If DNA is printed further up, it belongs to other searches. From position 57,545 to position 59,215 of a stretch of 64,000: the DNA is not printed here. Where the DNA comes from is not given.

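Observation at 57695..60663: Archaeal modified mevalonate pathway cluster: UbiD-like decarboxylase plus AcnX large and small subunits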

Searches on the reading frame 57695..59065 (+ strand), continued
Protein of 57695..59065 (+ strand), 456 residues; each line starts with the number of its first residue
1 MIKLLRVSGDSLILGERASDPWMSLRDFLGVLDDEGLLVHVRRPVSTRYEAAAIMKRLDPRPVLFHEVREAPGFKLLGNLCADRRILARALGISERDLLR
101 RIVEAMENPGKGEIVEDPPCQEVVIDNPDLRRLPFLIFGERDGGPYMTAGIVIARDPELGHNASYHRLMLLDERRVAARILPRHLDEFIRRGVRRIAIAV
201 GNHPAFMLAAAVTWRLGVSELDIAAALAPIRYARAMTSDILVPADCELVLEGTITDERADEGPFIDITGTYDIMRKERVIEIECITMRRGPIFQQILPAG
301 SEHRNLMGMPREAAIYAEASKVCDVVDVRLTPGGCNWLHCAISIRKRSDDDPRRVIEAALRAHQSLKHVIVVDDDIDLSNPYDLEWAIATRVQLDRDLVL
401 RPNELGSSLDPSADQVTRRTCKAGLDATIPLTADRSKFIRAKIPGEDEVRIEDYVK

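Call 43: list_cluster_members(proteins=[P0138, P0170, P0137, P0124, P0125, P0126, P0128, P0121, P0122, P0123])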
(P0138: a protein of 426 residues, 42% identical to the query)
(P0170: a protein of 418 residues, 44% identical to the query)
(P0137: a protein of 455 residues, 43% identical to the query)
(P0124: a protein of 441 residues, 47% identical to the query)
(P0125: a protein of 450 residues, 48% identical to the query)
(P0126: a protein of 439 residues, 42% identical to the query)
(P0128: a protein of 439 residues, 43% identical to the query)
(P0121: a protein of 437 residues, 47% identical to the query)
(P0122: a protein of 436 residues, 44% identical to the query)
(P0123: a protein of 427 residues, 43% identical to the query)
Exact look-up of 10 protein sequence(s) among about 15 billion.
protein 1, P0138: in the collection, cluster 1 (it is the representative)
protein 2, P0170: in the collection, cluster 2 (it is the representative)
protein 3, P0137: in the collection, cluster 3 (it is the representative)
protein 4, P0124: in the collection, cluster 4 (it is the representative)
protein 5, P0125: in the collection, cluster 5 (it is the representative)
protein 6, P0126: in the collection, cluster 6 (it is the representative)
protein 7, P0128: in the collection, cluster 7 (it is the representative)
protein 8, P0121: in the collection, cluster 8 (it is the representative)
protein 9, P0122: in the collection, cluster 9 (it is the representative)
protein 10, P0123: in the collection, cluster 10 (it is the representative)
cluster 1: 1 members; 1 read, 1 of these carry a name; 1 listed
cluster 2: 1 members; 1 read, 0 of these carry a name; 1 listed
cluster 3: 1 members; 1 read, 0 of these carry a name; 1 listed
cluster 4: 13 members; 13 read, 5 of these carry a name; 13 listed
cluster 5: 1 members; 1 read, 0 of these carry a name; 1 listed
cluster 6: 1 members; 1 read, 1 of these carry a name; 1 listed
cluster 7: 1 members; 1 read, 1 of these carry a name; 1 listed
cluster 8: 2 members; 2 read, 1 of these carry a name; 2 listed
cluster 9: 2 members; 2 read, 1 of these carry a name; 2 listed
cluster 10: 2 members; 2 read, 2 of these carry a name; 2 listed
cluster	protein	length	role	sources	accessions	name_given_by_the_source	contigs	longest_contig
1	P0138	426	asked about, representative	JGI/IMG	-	UbiD family decarboxylase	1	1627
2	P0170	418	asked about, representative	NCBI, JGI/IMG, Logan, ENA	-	-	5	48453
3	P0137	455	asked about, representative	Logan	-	-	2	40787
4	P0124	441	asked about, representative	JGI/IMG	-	2,5-furandicarboxylate decarboxylase 1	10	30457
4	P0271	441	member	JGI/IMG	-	UbiD family decarboxylases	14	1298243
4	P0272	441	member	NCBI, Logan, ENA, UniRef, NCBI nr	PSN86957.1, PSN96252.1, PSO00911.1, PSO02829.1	hypothetical protein B9Q03_11460 [Candidatus Marsarchaeota G2 archaeon OSP_D] | Anhydromevalonate phosphate decarboxylase n=5 Tax=Candidatus Marsarchaeota group 2 ... | MAG: hypothetical protein B9Q03_11460 [Candidatus Marsarchaeota G2 archaeon OSP_D]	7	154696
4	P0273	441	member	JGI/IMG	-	2,5-furandicarboxylate decarboxylase 1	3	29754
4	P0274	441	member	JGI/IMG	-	2,5-furandicarboxylate decarboxylase 1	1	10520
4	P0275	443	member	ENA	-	-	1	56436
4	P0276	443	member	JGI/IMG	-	-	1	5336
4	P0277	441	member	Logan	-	-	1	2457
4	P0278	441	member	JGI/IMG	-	-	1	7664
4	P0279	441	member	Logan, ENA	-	-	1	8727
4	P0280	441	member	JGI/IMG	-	-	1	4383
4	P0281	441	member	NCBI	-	-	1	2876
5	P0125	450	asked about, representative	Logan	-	-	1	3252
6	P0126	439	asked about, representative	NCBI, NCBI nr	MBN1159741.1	MAG: UbiD family decarboxylase [Candidatus Diapherotrites archaeon] | UbiD family decarboxylase [Candidatus Diapherotrites archaeon]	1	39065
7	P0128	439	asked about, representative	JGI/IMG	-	2,5-furandicarboxylate decarboxylase 1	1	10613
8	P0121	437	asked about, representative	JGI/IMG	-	UbiD family decarboxylase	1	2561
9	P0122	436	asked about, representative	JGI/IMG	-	-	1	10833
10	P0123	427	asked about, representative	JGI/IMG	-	2,5-furandicarboxylate decarboxylase 1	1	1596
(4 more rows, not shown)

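Call 48: find_homologous_proteins(query=P0138, max_evalue=1e-20)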
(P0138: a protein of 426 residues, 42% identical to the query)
Query P0138 (426 aa): 4449 proteins with E <= 1e-20 among 8000 candidates; the best 120 are listed.
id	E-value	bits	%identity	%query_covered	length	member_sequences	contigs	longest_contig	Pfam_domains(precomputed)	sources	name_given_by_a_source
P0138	2.5e-284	961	100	100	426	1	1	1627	PF20696.3,PF01977.23,PF20695.3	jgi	jgi:UbiD family decarboxylase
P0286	1.9e-145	503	58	99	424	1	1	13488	PF20696.3,PF01977.23,PF20695.3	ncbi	-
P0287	2.3e-142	493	56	100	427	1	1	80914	PF20696.3,PF01977.23,PF20695.3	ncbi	-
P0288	1.9e-131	457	53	100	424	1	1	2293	PF20696.3,PF01977.23,PF20695.3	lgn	-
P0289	3.3e-121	423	49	99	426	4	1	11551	PF20696.3,PF01977.23,PF20695.3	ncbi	-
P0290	2.2e-117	411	48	99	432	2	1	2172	PF20696.3,PF01977.23,PF20695.3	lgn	-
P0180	1.9e-116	408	58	77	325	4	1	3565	PF20696.3,PF01977.23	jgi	-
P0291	6.6e-116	406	47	99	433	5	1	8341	PF20696.3,PF01977.23,PF20695.3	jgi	-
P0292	7.6e-116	406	47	99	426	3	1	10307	PF20696.3,PF01977.23,PF20695.3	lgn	-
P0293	9.2e-116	405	47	99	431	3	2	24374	PF20696.3,PF01977.23,PF20695.3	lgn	-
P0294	9.7e-113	395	48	99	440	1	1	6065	PF20696.3,PF01977.23,PF20695.3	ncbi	-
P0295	1.3e-110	388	48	96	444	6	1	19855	PF20696.3,PF01977.23,PF20695.3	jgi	jgi:UbiD family decarboxylase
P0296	6.7e-108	380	48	100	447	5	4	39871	PF20696.3,PF01977.23,PF20695.3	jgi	jgi:2,5-furandicarboxylate decarboxylase 1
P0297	8.1e-108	379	45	96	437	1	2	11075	PF20696.3,PF01977.23,PF20695.3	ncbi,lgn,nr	ncbi:MAG: UbiD family decarboxylase [Halobacteriota archaeon]|nr:UbiD family decarboxylase [Halobact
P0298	3.5e-107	377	46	96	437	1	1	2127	PF20696.3,PF01977.23,PF20695.3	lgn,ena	-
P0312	1.2e-105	372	47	98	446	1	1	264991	PF20696.3,PF01977.23,PF20695.3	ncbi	ncbi:MAG: UbiD family decarboxylase [Anaerolineae bacterium]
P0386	1.6e-101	359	44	99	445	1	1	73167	PF20696.3,PF01977.23,PF20695.3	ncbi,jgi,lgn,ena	ncbi:MAG: UbiD family decarboxylase [Candidatus Micrarchaeia archaeon]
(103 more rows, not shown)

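Call 50: list_cluster_members(proteins=[P0178, P0140, P0193, P0228, P0203, P0146, P0187, P0136, P0141, P0159])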
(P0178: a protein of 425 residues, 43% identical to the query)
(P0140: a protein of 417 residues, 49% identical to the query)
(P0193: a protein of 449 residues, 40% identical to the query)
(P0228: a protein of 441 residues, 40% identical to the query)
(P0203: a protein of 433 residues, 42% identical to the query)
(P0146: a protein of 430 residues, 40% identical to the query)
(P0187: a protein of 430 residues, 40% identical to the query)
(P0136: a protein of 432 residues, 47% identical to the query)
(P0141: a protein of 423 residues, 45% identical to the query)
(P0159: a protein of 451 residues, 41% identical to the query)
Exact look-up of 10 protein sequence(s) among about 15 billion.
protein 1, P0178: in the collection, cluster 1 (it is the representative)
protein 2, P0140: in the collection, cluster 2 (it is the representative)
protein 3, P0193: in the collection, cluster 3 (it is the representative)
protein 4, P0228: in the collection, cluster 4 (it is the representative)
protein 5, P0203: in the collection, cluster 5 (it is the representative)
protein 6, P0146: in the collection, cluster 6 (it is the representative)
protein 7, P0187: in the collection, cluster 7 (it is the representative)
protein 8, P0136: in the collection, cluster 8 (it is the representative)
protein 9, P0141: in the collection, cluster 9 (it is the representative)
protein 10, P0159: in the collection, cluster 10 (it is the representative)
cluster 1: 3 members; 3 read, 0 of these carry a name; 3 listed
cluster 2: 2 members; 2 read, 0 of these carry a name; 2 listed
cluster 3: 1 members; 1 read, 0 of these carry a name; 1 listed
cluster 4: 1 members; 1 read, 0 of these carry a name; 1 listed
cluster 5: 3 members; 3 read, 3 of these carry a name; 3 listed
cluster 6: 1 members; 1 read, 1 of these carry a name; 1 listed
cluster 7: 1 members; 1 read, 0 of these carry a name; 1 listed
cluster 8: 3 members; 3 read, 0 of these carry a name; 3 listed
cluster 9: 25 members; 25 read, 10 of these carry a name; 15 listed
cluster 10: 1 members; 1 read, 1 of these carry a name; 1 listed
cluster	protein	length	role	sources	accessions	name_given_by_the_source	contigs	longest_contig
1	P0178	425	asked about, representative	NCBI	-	-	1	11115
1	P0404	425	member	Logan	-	-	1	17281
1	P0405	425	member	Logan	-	-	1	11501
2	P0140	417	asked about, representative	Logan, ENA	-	-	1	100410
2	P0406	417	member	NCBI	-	-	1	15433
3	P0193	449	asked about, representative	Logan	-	-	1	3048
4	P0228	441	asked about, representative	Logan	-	-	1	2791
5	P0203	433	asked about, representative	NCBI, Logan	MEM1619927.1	MAG: UbiD family decarboxylase [Fervidicoccaceae archaeon]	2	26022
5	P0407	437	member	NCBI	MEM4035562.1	MAG: UbiD family decarboxylase [Fervidicoccaceae archaeon]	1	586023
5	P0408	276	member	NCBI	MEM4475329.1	MAG: UbiD family decarboxylase, partial [Fervidicoccaceae archaeon]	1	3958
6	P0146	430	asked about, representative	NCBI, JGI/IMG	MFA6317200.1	MAG: UbiD family decarboxylase [Elusimicrobiota bacterium] | UbiD family decarboxylase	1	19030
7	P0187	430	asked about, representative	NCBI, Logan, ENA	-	-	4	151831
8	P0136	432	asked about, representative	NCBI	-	-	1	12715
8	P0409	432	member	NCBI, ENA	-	-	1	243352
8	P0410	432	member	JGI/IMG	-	-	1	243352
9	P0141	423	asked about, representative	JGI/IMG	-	-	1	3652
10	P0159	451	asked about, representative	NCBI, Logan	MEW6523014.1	MAG: UbiD family decarboxylase [Bacillota bacterium]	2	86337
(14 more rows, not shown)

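Call 51: find_homologous_proteins(query=P0203, max_evalue=1e-20)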
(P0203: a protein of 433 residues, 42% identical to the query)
Query P0203 (433 aa): 5066 proteins with E <= 1e-20 among 8000 candidates; the best 120 are listed.
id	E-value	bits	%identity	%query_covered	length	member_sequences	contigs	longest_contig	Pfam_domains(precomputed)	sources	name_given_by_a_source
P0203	8.5e-277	936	100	100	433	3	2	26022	PF20696.3,PF01977.23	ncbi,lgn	ncbi:MAG: UbiD family decarboxylase [Fervidicoccaceae archaeon]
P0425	2.0e-148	513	57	97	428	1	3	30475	PF20696.3,PF01977.23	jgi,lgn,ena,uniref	uniref:Anhydromevalonate phosphate decarboxylase n=1 Tax=Fervidicoccus fontis TaxID=683846 RepID=A0A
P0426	2.9e-148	513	56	97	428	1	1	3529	PF20696.3,PF01977.23,PF20695.3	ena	-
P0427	8.1e-145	501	55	98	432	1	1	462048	PF20696.3,PF01977.23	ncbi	-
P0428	1.5e-143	497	55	97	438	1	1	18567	PF20696.3,PF01977.23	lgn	-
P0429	4.4e-142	492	55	97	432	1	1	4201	PF20696.3,PF01977.23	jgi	-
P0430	1.2e-141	491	54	97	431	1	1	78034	PF20696.3,PF01977.23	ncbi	-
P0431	4.8e-136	472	54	97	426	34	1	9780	PF20696.3,PF01977.23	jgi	jgi:UbiD family decarboxylase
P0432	6.9e-136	472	52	97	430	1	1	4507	PF20696.3,PF01977.23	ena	-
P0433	2.2e-134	467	53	97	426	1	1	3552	PF20696.3,PF01977.23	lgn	-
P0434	1.8e-133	464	53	95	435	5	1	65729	PF20696.3,PF01977.23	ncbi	-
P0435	3.7e-133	463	52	97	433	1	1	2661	PF20696.3,PF01977.23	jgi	jgi:UbiD family decarboxylase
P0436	2.7e-130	453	51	97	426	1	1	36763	PF20696.3,PF01977.23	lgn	-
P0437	2.9e-130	453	53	97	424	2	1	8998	PF20696.3,PF01977.23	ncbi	-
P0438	2.0e-129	451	51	95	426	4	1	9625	PF20696.3,PF01977.23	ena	-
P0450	6.5e-120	419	50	97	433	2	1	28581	PF20696.3,PF01977.23,PF20695.3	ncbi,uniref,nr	ncbi:hypothetical protein apy_01660 [Aeropyrum pernix]|uniref:Anhydromevalonate phosphate decarboxyl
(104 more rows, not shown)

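Call 53: find_encoding_contigs(protein=P0450, flank=10000, max_places=2)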
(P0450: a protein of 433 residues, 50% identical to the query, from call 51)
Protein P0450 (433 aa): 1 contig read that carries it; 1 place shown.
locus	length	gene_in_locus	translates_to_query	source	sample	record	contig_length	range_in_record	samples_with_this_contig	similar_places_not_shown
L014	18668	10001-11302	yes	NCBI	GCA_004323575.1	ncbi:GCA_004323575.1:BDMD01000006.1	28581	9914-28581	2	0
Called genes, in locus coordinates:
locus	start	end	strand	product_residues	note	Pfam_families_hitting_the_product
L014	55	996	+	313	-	PF00288:GHMP_kinases_N, PF08544:GHMP_kinases_C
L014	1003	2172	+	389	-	PF01053:Cys_Met_Meta_PP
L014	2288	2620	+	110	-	-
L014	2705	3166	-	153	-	-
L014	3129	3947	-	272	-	PF00156:Pribosyltran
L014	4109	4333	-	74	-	PF00833:Ribosomal_S17e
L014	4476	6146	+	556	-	PF00118:Cpn60_TCP1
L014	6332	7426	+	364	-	PF00579:tRNA-synt_1b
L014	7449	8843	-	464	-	PF01507:PAPS_reduct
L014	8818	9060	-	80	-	-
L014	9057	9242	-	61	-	-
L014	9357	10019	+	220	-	-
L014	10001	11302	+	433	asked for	PF20695:UbiD_N (weak), PF01977:UbiD, PF20696:UbiD_C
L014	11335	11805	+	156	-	PF00293:NUDIX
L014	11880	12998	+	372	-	PF02073:Peptidase_M29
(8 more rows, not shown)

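Call 58: find_encoding_contigs(protein=P0312, flank=8000, max_places=1)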
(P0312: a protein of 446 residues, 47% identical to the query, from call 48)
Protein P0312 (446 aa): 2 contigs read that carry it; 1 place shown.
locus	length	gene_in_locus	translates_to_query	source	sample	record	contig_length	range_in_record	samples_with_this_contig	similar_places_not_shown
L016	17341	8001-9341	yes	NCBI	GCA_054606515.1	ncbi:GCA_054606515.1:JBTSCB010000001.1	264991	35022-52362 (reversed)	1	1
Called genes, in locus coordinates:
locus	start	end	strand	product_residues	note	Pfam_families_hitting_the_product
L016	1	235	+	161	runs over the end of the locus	PF00011:HSP20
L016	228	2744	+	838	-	PF02190:LON_substr_bdg, PF00004:AAA, PF07728:AAA_5, PF22667:Lon_lid, PF05362:Lon_C, PF13541:ChlI (weak)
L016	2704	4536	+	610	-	PF04326:SLFN_AlbA_2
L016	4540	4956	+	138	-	PF13302:Acetyltransf_3 (weak), PF13480:Acetyltransf_6 (weak), PF13527:Acetyltransf_9 (faint), PF00583:Acetyltransf_1, PF13673:Acetyltransf_10, PF13508:Acetyltransf_7, PF08445:FR47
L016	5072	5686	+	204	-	PF00795:CN_hydrolase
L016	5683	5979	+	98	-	-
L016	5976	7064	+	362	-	PF00795:CN_hydrolase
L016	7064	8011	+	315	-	PF13691:Lactamase_B_4, PF23023:Anti-Pycsar_Apyc1, PF00753:Lactamase_B, PF12706:Lactamase_B_2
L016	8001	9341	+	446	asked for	PF20695:UbiD_N, PF01977:UbiD, PF20696:UbiD_C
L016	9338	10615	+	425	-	PF04412:AcnX, PF28403:AcnX_2nd, PF28406:AcnX_3rd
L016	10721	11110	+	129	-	PF01989:AcnX_swivel_put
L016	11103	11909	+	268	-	PF00696:AA_kinase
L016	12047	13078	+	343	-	PF02163:Peptidase_M50, PF13180:PDZ_2, PF17820:PDZ_6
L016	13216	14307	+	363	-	PF00514:Arm (faint), PF02985:HEAT (faint), PF13513:HEAT_EZ (faint), PF13646:HEAT_2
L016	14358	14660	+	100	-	PF00708:Acylphosphatase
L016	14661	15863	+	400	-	-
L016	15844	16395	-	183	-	PF14385:DUF4416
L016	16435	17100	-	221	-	PF20582:UPF0758_N, PF00633:HHH (faint), PF04002:RadC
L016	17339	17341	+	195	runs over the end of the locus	PF01066:CDP-OH_P_transf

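Call 59: find_encoding_contigs(protein=P0386, flank=8000, max_places=1)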
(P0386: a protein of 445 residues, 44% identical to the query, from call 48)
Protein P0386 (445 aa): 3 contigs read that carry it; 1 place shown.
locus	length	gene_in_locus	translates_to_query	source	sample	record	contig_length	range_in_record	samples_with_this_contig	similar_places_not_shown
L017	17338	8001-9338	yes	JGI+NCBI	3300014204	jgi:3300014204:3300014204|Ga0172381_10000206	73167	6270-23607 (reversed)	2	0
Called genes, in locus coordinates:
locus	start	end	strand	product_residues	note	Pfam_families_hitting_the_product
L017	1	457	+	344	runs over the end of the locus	PF00482:T2SSF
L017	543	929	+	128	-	-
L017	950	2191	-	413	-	PF00368:HMG-CoA_red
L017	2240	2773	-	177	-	PF01467:CTP_transf_like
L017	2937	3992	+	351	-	PF08541:ACP_syn_III_C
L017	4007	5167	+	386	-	PF00108:Thiolase_N, PF22691:Thiolase_C_1, PF02803:Thiolase_C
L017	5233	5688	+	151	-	PF01796:OB_ChsH2_C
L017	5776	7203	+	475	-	-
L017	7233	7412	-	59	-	-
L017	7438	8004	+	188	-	PF02441:Flavoprotein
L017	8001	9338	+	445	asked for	PF20695:UbiD_N, PF01977:UbiD, PF20696:UbiD_C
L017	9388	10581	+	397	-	PF04412:AcnX, PF28403:AcnX_2nd, PF28406:AcnX_3rd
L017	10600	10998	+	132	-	PF01989:AcnX_swivel_put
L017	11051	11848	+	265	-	PF00696:AA_kinase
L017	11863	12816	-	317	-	-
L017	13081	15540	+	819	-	PF00133:tRNA-synt_1, PF09334:tRNA-synt_1g, PF13603:tRNA-synt_1_2 (faint), PF09334:tRNA-synt_1g, PF08264:Anticodon_1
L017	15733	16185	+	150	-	PF08069:Ribosomal_S13_N, PF00312:Ribosomal_S15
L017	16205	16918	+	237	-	PF01015:Ribosomal_S3Ae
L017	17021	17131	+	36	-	-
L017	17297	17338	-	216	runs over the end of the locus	-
